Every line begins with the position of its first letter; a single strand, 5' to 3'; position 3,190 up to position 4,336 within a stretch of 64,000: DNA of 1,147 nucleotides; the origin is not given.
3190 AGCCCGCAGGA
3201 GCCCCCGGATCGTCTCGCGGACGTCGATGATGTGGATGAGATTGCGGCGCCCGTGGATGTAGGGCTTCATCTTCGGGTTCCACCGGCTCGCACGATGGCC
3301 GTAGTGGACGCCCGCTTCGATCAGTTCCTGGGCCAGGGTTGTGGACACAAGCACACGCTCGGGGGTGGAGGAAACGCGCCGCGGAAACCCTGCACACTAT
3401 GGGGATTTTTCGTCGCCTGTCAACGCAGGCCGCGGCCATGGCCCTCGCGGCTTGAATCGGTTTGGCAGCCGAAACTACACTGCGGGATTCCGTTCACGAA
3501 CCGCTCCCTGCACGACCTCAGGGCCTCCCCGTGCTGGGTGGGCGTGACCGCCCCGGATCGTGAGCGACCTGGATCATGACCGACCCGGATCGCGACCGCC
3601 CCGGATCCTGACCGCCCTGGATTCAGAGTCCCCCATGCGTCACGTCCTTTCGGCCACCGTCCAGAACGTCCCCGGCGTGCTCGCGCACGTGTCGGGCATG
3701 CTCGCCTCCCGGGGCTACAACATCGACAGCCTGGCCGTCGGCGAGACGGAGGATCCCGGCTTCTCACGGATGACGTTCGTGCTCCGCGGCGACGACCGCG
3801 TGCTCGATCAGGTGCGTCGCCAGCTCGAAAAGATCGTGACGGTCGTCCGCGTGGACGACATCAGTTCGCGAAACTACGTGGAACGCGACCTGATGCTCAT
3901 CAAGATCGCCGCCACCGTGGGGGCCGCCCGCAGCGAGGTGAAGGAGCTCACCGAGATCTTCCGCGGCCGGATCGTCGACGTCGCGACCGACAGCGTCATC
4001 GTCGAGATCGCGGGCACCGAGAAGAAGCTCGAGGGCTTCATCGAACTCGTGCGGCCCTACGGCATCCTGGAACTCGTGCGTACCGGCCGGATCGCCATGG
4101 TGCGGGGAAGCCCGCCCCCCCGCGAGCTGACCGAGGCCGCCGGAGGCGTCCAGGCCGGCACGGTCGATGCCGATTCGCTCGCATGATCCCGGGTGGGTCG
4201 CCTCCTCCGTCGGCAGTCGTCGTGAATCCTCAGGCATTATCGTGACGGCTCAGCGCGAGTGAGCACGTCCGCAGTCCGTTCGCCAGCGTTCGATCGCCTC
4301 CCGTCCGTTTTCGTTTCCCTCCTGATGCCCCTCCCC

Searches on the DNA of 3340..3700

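Call 31: search_rna_families(source=window, start=3340, end=3700, threshold=evalue, max_evalue=10)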
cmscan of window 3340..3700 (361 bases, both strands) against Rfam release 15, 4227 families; matches with E-value up to 10: 1.
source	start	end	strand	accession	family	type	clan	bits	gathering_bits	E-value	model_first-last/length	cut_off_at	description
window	3558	3618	-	RF01556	TB9Cs3H2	Gene; snRNA; snoRNA; HACA-box;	-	13.6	50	4.6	1-63/63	no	Trypanosomatid snoRNA TB9Cs3H2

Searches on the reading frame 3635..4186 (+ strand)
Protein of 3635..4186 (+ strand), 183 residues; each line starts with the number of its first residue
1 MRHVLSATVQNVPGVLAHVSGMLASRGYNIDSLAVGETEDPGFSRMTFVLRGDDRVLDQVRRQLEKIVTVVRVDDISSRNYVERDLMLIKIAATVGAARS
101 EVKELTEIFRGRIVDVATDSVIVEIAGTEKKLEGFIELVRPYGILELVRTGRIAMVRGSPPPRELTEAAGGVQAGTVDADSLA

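Call 8: find_related_loci(query=window:3635-4183:+, collection=genome_contigs, flank=3000)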
Query window:3635-4183:+ (183 aa) in genome_contigs; peptide patterns used: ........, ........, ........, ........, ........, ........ (x = any residue, [..] = any of these).
600 stretches matched a pattern (row limit reached: there are more); 432 encode a relative of the query (tblastn E <= 1e-3); the best 80 are kept; 80 distinct loci.
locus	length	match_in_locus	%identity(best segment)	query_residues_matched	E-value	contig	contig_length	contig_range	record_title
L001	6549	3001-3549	100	1-183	2e-117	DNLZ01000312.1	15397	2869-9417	MAG TPA_asm: Planctomycetaceae bacterium isolate UBA10506 contig_1076, whole genome shotgun sequence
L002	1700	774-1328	88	1-183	2e-109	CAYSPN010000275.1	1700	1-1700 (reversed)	MAG TPA_asm: uncultured Candidatus Kuenenia sp. isolate binchicken_co255_45 genome assembly, contig: k141_3923166, whole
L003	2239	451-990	90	1-179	2e-106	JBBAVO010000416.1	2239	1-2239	MAG: Pirellulales bacterium isolate EUL_325 ctg416-EUL_325, whole genome shotgun sequence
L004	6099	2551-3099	88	1-183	1e-101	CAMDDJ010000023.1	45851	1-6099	MAG: Candidatus Kuenenia stuttgartiensis isolate MiE-22jul19-108 genome assembly, contig: MiE-22jul19-C581, whole genome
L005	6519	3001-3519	91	1-173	9e-101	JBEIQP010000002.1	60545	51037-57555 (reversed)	MAG: Planctomycetaceae bacterium isolate Sample-107-S7-bin-164 Sample_107_S7-bin_164-k141_143136, whole genome shotgun s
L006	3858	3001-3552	89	1-183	8e-102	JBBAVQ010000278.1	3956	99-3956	MAG: Pirellulales bacterium isolate EUL_327 ctg278-EUL_327, whole genome shotgun sequence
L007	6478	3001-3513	92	1-171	9e-101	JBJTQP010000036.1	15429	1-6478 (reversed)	MAG: Planctomycetaceae bacterium isolate samp_4448_semibin_300 samp_4448_266787, whole genome shotgun sequence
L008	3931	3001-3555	87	1-183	9e-101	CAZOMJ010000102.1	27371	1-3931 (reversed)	MAG TPA_asm: uncultured Candidatus Kuenenia sp. isolate binchicken_co255_452 genome assembly, contig: k141_4036869, whol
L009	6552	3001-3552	89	1-183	1e-100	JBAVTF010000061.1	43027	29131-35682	MAG: Pirellulales bacterium isolate MFD03852_ilm_asm_bin10 k127_114105, whole genome shotgun sequence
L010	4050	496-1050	89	1-183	5e-100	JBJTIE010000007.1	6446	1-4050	MAG: Planctomycetaceae bacterium isolate samp_4313_metabat2_206 samp_4313_61213, whole genome shotgun sequence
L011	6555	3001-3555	86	1-183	1e-99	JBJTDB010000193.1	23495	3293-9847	MAG: Planctomycetia bacterium isolate samp_4326_VAMB_363 samp_4326_881000, whole genome shotgun sequence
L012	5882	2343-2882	88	1-179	1e-99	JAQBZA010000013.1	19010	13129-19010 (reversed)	MAG: Planctomycetota bacterium isolate casp150-mb.45 NODE_7603_length_19010_cov_0.066152, whole genome shotgun sequence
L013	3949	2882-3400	90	1-173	5e-100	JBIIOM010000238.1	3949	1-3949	MAG: Pirellulales bacterium isolate ME2002-10-08pf_3300042317_group1_bin73 Rohwer_bin1721_scaffold_23485_c1, whole genom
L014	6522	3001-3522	91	1-174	5e-99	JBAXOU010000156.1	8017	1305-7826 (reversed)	MAG: Planctomycetota bacterium isolate ELA513 MAG513_156, whole genome shotgun sequence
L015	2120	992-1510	90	1-173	7e-104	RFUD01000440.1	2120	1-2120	MAG: Planctomycetia bacterium isolate WB5_1A_201 contig_100_439, whole genome shotgun sequence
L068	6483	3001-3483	78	1-162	2e-81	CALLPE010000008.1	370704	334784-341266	MAG: uncultured Pirellulales bacterium isolate N1_Bin_METABAT__83_1 genome assembly, contig: c_000001128991, whole genom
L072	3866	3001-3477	77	1-159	3e-81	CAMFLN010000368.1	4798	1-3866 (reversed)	MAG: uncultured Planctomycetaceae bacterium isolate SRR12456171_bin.23_metaWRAP_v1.3_MAG genome assembly, contig: ERZ122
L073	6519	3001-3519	75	1-173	3e-81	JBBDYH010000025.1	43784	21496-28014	MAG: Pirellulales bacterium isolate LejiaD_61_23 Lejia_D_1461_length_43784_cov_14, whole genome shotgun sequence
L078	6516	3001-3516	72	1-175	7e-80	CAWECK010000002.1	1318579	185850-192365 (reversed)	MAG: uncultured Planctomycetia bacterium isolate MFD04540.bin.2.41 genome assembly, contig: contig_11569, whole genome s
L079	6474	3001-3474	78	1-158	2e-79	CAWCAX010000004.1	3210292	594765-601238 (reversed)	MAG: uncultured Planctomycetaceae bacterium isolate MFD04540.bin.2.13 genome assembly, contig: contig_2506, whole genome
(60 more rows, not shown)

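Call 11: find_encoding_contigs(protein=window:3635-4186:+, flank=3000, max_places=10)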
Protein window:3635-4186:+ (183 aa): 23 contigs read that carry it; 10 places shown.
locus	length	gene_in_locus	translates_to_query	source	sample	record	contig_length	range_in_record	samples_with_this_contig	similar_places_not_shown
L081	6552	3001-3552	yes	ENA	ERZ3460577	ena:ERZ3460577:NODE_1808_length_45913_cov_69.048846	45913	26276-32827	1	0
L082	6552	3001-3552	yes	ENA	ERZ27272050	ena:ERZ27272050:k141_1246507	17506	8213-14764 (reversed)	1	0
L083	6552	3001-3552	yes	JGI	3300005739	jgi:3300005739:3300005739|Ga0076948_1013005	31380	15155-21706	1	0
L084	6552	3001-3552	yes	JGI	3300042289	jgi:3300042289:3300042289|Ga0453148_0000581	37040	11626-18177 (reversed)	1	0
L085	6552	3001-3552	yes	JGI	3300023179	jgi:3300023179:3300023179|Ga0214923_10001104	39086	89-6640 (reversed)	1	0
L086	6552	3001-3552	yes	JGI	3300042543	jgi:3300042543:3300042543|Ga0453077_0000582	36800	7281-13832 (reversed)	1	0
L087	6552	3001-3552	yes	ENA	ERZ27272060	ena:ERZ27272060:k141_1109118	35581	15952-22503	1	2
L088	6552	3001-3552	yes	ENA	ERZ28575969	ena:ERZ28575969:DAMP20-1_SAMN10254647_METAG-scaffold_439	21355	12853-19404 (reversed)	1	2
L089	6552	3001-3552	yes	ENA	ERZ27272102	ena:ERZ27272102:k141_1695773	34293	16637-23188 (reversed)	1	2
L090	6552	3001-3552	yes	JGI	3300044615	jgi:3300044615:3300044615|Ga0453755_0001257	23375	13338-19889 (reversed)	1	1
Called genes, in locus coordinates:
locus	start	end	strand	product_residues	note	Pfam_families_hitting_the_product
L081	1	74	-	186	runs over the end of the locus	PF01765:RRF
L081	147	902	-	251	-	PF00696:AA_kinase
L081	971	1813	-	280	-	PF25025:EF-Ts_N (weak), PF00889:EF_TS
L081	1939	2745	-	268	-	PF00318:Ribosomal_S2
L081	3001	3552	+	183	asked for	PF01842:ACT, PF22629:ACT_AHAS_ss, PF13710:ACT_5, PF10369:ALS_ss_C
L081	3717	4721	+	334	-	PF02826:2-Hacid_dh_C, PF03446:NAD_binding_2 (weak), PF03807:F420_oxidored (weak), PF07991:KARI_N, PF01450:KARI_C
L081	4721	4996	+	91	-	-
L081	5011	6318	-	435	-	PF17785:PUA_3, PF10672:Methyltrans_SAM, PF02475:TRM5-TYW2_MTfase, PF03602:Cons_hypoth95, PF05175:MTS, PF13847:Methyltransf_31, PF13649:Methyltransf_25 (weak)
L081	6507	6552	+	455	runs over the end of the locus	PF01593:Amino_oxidase, PF13450:NAD_binding_8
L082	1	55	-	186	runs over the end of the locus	PF01765:RRF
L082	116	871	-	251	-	PF00696:AA_kinase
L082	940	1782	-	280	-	PF25025:EF-Ts_N (weak), PF00889:EF_TS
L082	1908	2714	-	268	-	PF00318:Ribosomal_S2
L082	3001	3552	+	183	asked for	PF01842:ACT, PF22629:ACT_AHAS_ss, PF13710:ACT_5, PF10369:ALS_ss_C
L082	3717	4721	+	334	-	PF02826:2-Hacid_dh_C, PF03446:NAD_binding_2 (weak), PF03807:F420_oxidored (weak), PF07991:KARI_N, PF01450:KARI_C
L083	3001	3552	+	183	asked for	PF01842:ACT, PF22629:ACT_AHAS_ss, PF13710:ACT_5, PF10369:ALS_ss_C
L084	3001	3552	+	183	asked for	PF01842:ACT, PF22629:ACT_AHAS_ss, PF13710:ACT_5, PF10369:ALS_ss_C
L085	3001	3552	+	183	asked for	PF01842:ACT, PF22629:ACT_AHAS_ss, PF13710:ACT_5, PF10369:ALS_ss_C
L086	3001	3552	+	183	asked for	PF01842:ACT, PF22629:ACT_AHAS_ss, PF13710:ACT_5, PF10369:ALS_ss_C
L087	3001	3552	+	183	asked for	PF01842:ACT, PF22629:ACT_AHAS_ss, PF13710:ACT_5, PF10369:ALS_ss_C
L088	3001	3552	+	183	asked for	PF01842:ACT, PF22629:ACT_AHAS_ss, PF13710:ACT_5, PF10369:ALS_ss_C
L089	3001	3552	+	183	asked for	PF01842:ACT, PF22629:ACT_AHAS_ss, PF13710:ACT_5, PF10369:ALS_ss_C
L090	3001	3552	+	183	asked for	PF01842:ACT, PF22629:ACT_AHAS_ss, PF13710:ACT_5, PF10369:ALS_ss_C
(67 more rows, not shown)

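Call 22: list_cluster_members(proteins=[window:3635-4183:+])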
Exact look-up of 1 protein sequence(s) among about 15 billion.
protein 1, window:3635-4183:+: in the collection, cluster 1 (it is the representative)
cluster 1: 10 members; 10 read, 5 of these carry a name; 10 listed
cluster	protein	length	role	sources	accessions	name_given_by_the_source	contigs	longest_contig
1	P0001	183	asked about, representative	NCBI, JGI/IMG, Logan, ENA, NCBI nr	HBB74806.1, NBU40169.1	MAG: acetolactate synthase small subunit [Planctomycetia bacterium] | acetolactate synthase-1/3 small subunit | acetolactate synthase small subunit [Planctomycetia bacterium]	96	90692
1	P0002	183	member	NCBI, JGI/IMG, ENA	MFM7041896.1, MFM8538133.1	MAG: acetolactate synthase small subunit [Planctomycetaceae bacterium]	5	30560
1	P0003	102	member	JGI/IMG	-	acetolactate synthase-1/3 small subunit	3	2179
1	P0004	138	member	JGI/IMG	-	acetolactate synthase-1/3 small subunit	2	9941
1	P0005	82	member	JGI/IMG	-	acetolactate synthase-1/3 small subunit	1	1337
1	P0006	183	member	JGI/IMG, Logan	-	-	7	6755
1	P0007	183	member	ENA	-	-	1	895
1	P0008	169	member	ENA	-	-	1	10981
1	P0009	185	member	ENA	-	-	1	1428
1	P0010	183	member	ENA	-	-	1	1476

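Call 24: find_encoding_contigs(protein=P0002, flank=1500, max_places=5)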
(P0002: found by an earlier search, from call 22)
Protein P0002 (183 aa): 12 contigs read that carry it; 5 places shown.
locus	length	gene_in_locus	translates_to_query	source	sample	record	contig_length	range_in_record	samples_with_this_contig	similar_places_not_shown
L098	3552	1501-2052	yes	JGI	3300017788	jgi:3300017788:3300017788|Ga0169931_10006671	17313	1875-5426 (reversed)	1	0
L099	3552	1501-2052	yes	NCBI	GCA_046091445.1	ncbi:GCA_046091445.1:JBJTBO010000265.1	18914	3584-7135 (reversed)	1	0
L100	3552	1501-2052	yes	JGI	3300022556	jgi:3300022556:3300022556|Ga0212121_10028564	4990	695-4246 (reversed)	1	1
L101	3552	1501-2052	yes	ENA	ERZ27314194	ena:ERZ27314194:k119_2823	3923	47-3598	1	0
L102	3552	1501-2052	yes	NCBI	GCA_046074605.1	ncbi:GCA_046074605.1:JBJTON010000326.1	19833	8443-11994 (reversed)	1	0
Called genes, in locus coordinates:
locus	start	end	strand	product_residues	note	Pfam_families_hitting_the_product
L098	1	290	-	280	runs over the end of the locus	PF25025:EF-Ts_N (weak), PF00889:EF_TS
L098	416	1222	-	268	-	PF00318:Ribosomal_S2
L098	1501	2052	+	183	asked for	PF01842:ACT, PF22629:ACT_AHAS_ss, PF13710:ACT_5, PF10369:ALS_ss_C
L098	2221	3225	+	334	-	PF02826:2-Hacid_dh_C, PF03446:NAD_binding_2 (weak), PF03807:F420_oxidored (weak), PF07991:KARI_N, PF01450:KARI_C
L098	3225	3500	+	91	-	-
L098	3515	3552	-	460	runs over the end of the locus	PF17785:PUA_3, PF10672:Methyltrans_SAM, PF02475:TRM5-TYW2_MTfase, PF03602:Cons_hypoth95, PF05175:MTS (weak), PF13847:Methyltransf_31 (weak)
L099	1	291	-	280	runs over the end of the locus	PF25025:EF-Ts_N, PF00889:EF_TS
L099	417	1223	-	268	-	PF00318:Ribosomal_S2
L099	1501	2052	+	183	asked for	PF01842:ACT, PF22629:ACT_AHAS_ss, PF13710:ACT_5, PF10369:ALS_ss_C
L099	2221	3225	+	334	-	PF02826:2-Hacid_dh_C, PF03446:NAD_binding_2 (weak), PF03807:F420_oxidored (weak), PF07991:KARI_N, PF01450:KARI_C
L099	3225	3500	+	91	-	-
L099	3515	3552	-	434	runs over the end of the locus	PF17785:PUA_3, PF10672:Methyltrans_SAM, PF02475:TRM5-TYW2_MTfase, PF03602:Cons_hypoth95, PF05175:MTS (weak), PF13847:Methyltransf_31 (weak)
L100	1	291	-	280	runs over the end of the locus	PF25025:EF-Ts_N (weak), PF00889:EF_TS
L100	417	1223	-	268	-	PF00318:Ribosomal_S2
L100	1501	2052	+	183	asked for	PF01842:ACT, PF22629:ACT_AHAS_ss, PF13710:ACT_5, PF10369:ALS_ss_C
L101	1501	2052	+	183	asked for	PF01842:ACT, PF22629:ACT_AHAS_ss, PF13710:ACT_5, PF10369:ALS_ss_C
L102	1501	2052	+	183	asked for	PF01842:ACT, PF22629:ACT_AHAS_ss, PF13710:ACT_5, PF10369:ALS_ss_C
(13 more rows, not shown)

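Call 25: find_encoding_contigs(protein=P0006, flank=1500, max_places=7)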
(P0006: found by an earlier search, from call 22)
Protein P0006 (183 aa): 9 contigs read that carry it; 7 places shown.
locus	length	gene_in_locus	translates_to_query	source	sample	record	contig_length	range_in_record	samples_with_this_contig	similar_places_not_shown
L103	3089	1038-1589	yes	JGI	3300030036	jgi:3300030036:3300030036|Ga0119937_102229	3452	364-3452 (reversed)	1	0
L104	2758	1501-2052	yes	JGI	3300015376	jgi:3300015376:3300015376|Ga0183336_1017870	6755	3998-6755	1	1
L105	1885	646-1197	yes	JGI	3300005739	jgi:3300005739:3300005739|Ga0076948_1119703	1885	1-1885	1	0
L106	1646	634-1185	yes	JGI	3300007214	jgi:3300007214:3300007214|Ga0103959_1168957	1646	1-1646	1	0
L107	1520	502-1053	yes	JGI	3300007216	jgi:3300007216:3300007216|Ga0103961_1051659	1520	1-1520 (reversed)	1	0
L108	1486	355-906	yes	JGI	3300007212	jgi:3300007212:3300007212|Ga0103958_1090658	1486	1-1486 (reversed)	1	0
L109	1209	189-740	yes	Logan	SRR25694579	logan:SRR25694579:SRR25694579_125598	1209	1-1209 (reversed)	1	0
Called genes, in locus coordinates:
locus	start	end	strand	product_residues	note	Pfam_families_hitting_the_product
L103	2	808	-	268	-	PF00318:Ribosomal_S2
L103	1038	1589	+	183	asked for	PF01842:ACT, PF22629:ACT_AHAS_ss, PF13710:ACT_5, PF10369:ALS_ss_C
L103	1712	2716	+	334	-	PF02826:2-Hacid_dh_C (weak), PF03446:NAD_binding_2 (weak), PF03807:F420_oxidored (weak), PF07991:KARI_N, PF01450:KARI_C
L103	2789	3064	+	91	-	-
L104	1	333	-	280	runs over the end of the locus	PF25025:EF-Ts_N (weak), PF00889:EF_TS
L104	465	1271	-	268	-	PF00318:Ribosomal_S2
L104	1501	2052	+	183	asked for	PF01842:ACT, PF22629:ACT_AHAS_ss, PF13710:ACT_5, PF10369:ALS_ss_C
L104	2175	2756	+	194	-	?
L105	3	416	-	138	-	?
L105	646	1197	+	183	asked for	PF01842:ACT, PF22629:ACT_AHAS_ss, PF13710:ACT_5, PF10369:ALS_ss_C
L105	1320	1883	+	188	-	?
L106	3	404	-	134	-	?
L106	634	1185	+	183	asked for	PF01842:ACT, PF22629:ACT_AHAS_ss, PF13710:ACT_5, PF10369:ALS_ss_C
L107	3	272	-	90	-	?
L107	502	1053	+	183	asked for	PF01842:ACT, PF22629:ACT_AHAS_ss, PF13710:ACT_5, PF10369:ALS_ss_C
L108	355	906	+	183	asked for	PF01842:ACT, PF22629:ACT_AHAS_ss, PF13710:ACT_5, PF10369:ALS_ss_C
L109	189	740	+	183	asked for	PF01842:ACT, PF22629:ACT_AHAS_ss, PF13710:ACT_5, PF10369:ALS_ss_C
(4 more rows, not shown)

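Call 42: search_protein_families(library=pfam, proteins=[L068:1450-2676:+, L072:1796-2818:+, L073:1844-2857:+, L078:368-2623:+, L079:1797-2912:+], max_evalue=0.00001)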
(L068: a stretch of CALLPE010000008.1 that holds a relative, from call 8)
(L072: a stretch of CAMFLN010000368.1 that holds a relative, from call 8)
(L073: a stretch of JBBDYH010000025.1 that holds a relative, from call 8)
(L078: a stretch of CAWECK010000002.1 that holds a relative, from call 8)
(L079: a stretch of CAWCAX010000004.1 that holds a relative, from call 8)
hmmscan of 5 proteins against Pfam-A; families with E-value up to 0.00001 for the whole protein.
L068:1450-2676:+ (409 aa): 0 families

L072:1796-2818:+ (341 aa): 0 families

L073:1844-2857:+ (338 aa): 0 families

L078:368-2623:+ (752 aa): 0 families

L079:1797-2912:+ (372 aa): 0 families
